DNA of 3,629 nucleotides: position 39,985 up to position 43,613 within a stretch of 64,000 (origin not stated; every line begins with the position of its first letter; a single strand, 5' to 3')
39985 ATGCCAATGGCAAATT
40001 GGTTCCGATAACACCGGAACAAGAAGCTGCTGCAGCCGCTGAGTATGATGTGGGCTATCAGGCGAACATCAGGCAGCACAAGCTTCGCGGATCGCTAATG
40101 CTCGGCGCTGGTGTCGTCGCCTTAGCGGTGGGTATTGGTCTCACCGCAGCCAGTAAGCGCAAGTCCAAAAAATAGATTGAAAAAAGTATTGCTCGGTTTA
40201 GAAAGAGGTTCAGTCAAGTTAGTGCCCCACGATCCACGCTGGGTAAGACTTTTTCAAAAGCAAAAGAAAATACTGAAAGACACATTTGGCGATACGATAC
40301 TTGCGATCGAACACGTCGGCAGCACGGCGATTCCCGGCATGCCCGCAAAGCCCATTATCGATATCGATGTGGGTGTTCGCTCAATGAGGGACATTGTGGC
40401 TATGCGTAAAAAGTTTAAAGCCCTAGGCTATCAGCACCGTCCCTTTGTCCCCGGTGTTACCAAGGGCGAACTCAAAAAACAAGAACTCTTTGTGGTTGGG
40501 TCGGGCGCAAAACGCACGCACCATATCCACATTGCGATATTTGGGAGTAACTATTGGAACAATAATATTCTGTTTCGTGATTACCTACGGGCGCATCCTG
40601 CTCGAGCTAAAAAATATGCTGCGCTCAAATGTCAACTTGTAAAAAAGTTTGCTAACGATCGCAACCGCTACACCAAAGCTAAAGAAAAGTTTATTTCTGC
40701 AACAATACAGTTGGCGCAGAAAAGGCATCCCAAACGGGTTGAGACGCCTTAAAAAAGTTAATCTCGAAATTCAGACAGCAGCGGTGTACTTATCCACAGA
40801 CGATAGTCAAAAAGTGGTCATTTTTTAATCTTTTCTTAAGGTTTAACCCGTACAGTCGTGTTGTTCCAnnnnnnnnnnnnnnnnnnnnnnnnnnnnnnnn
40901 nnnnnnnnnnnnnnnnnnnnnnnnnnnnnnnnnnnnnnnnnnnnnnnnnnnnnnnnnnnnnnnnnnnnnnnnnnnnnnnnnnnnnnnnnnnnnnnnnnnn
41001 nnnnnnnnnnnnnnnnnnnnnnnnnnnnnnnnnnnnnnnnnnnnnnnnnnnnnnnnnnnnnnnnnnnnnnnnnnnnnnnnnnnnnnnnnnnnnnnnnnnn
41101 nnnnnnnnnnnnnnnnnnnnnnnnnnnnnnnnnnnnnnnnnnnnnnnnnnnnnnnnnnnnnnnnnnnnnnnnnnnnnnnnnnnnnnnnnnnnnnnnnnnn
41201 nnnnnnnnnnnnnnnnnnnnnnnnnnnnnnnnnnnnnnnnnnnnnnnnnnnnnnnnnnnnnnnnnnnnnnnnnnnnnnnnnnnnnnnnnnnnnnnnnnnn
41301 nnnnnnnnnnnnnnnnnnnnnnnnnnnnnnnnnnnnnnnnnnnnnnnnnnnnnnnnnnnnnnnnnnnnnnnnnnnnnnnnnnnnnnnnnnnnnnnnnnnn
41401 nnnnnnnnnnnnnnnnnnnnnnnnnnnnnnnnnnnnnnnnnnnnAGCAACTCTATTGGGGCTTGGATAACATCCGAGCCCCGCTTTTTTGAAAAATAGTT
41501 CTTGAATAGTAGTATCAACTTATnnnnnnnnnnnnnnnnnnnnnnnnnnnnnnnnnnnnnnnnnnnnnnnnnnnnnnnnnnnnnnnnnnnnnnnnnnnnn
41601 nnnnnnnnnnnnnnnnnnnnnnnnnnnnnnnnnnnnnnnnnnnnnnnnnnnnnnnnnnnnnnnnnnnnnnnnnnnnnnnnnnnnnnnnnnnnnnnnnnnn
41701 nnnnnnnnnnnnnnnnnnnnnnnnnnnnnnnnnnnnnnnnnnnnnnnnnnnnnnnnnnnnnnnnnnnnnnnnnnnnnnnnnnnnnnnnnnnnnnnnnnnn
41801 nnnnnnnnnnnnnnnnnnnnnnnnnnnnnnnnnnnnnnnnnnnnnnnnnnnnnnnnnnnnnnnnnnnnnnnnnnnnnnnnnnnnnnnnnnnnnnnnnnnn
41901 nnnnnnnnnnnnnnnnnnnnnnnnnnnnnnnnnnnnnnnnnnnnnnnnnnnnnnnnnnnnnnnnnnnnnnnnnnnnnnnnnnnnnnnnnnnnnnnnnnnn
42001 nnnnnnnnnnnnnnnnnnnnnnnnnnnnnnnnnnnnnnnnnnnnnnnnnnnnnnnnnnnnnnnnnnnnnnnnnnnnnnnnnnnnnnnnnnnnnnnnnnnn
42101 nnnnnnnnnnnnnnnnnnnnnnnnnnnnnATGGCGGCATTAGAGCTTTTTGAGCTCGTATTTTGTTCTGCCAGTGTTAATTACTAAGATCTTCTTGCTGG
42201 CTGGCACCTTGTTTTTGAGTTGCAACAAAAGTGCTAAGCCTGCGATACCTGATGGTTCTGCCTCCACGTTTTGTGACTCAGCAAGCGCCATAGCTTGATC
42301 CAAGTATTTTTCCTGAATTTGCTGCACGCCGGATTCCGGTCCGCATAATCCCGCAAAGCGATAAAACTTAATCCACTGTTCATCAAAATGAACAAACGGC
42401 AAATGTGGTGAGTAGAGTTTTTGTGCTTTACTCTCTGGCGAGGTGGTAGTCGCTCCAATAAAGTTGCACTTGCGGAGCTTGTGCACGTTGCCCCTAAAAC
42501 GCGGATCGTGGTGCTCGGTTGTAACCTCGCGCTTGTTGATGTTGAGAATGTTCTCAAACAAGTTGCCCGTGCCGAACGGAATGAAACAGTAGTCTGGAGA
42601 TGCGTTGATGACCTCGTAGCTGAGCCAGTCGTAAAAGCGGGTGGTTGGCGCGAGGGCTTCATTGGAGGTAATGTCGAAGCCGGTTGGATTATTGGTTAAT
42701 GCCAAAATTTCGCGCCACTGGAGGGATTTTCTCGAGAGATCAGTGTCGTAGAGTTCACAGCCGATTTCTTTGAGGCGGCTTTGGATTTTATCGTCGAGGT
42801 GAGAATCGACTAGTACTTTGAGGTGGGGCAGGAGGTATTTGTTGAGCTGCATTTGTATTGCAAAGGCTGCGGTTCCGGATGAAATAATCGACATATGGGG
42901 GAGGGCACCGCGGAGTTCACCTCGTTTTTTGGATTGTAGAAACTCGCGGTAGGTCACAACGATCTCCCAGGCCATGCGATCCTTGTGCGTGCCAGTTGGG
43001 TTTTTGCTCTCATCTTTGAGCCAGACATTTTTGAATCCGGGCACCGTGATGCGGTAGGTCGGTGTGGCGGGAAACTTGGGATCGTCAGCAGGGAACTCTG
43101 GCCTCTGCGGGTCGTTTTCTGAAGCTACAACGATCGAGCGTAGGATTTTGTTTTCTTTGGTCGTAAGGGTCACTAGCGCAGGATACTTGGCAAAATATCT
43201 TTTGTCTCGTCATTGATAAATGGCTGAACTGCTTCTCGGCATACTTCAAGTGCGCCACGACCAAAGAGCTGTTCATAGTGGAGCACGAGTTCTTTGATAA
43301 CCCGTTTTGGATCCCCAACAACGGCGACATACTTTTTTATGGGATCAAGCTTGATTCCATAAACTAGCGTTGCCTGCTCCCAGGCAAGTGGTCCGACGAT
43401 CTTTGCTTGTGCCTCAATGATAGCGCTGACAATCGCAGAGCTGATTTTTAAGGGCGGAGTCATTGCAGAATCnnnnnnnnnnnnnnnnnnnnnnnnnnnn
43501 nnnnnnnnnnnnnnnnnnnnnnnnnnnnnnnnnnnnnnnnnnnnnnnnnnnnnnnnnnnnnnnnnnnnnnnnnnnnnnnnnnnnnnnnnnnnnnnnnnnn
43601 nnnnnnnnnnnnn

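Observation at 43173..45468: Tandemly repeated two-gene module (8-TM membrane protein B + ~92-aa soluble protein A), with a third decayed copy, inside a histidine-kinase operon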

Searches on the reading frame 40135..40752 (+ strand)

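Call 51: search_protein_families(library=pfam, proteins=[window:40135-40752:+], max_evalue=0.01)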
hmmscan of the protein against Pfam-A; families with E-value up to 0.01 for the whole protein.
window:40135-40752:+ (205 aa): 1 family
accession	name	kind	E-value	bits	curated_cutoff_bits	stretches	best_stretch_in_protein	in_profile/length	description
PF04229.20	GrpB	-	5.1e-50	170.2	25.5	1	27-191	2-157/159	GrpB protein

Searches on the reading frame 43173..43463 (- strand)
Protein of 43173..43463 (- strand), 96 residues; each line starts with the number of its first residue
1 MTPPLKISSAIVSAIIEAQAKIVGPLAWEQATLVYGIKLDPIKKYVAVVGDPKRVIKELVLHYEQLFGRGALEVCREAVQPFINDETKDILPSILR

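Call 5: search_protein_families(library=pfam, proteins=[window:43173-43463:-], max_evalue=1)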
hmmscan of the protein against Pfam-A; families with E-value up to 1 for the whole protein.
window:43173-43463:- (96 aa): 1 family
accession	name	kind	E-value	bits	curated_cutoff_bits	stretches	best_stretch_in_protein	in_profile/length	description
PF22701.2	Mala_s_1-like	-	0.17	12.1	27.5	1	16-55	114-153/195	Mal s 1 allergenic protein-like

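Call 6: search_protein_families(library=ncbifam, proteins=[window:43173-43463:-], max_evalue=1)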
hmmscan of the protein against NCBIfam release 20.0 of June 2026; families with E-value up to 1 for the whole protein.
window:43173-43463:- (96 aa): 0 families

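Call 67: search_protein_families(library=padloc, proteins=[window:43173-43463:-], max_evalue=0.01)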
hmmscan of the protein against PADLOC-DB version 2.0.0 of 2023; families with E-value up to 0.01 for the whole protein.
window:43173-43463:- (96 aa): 0 families
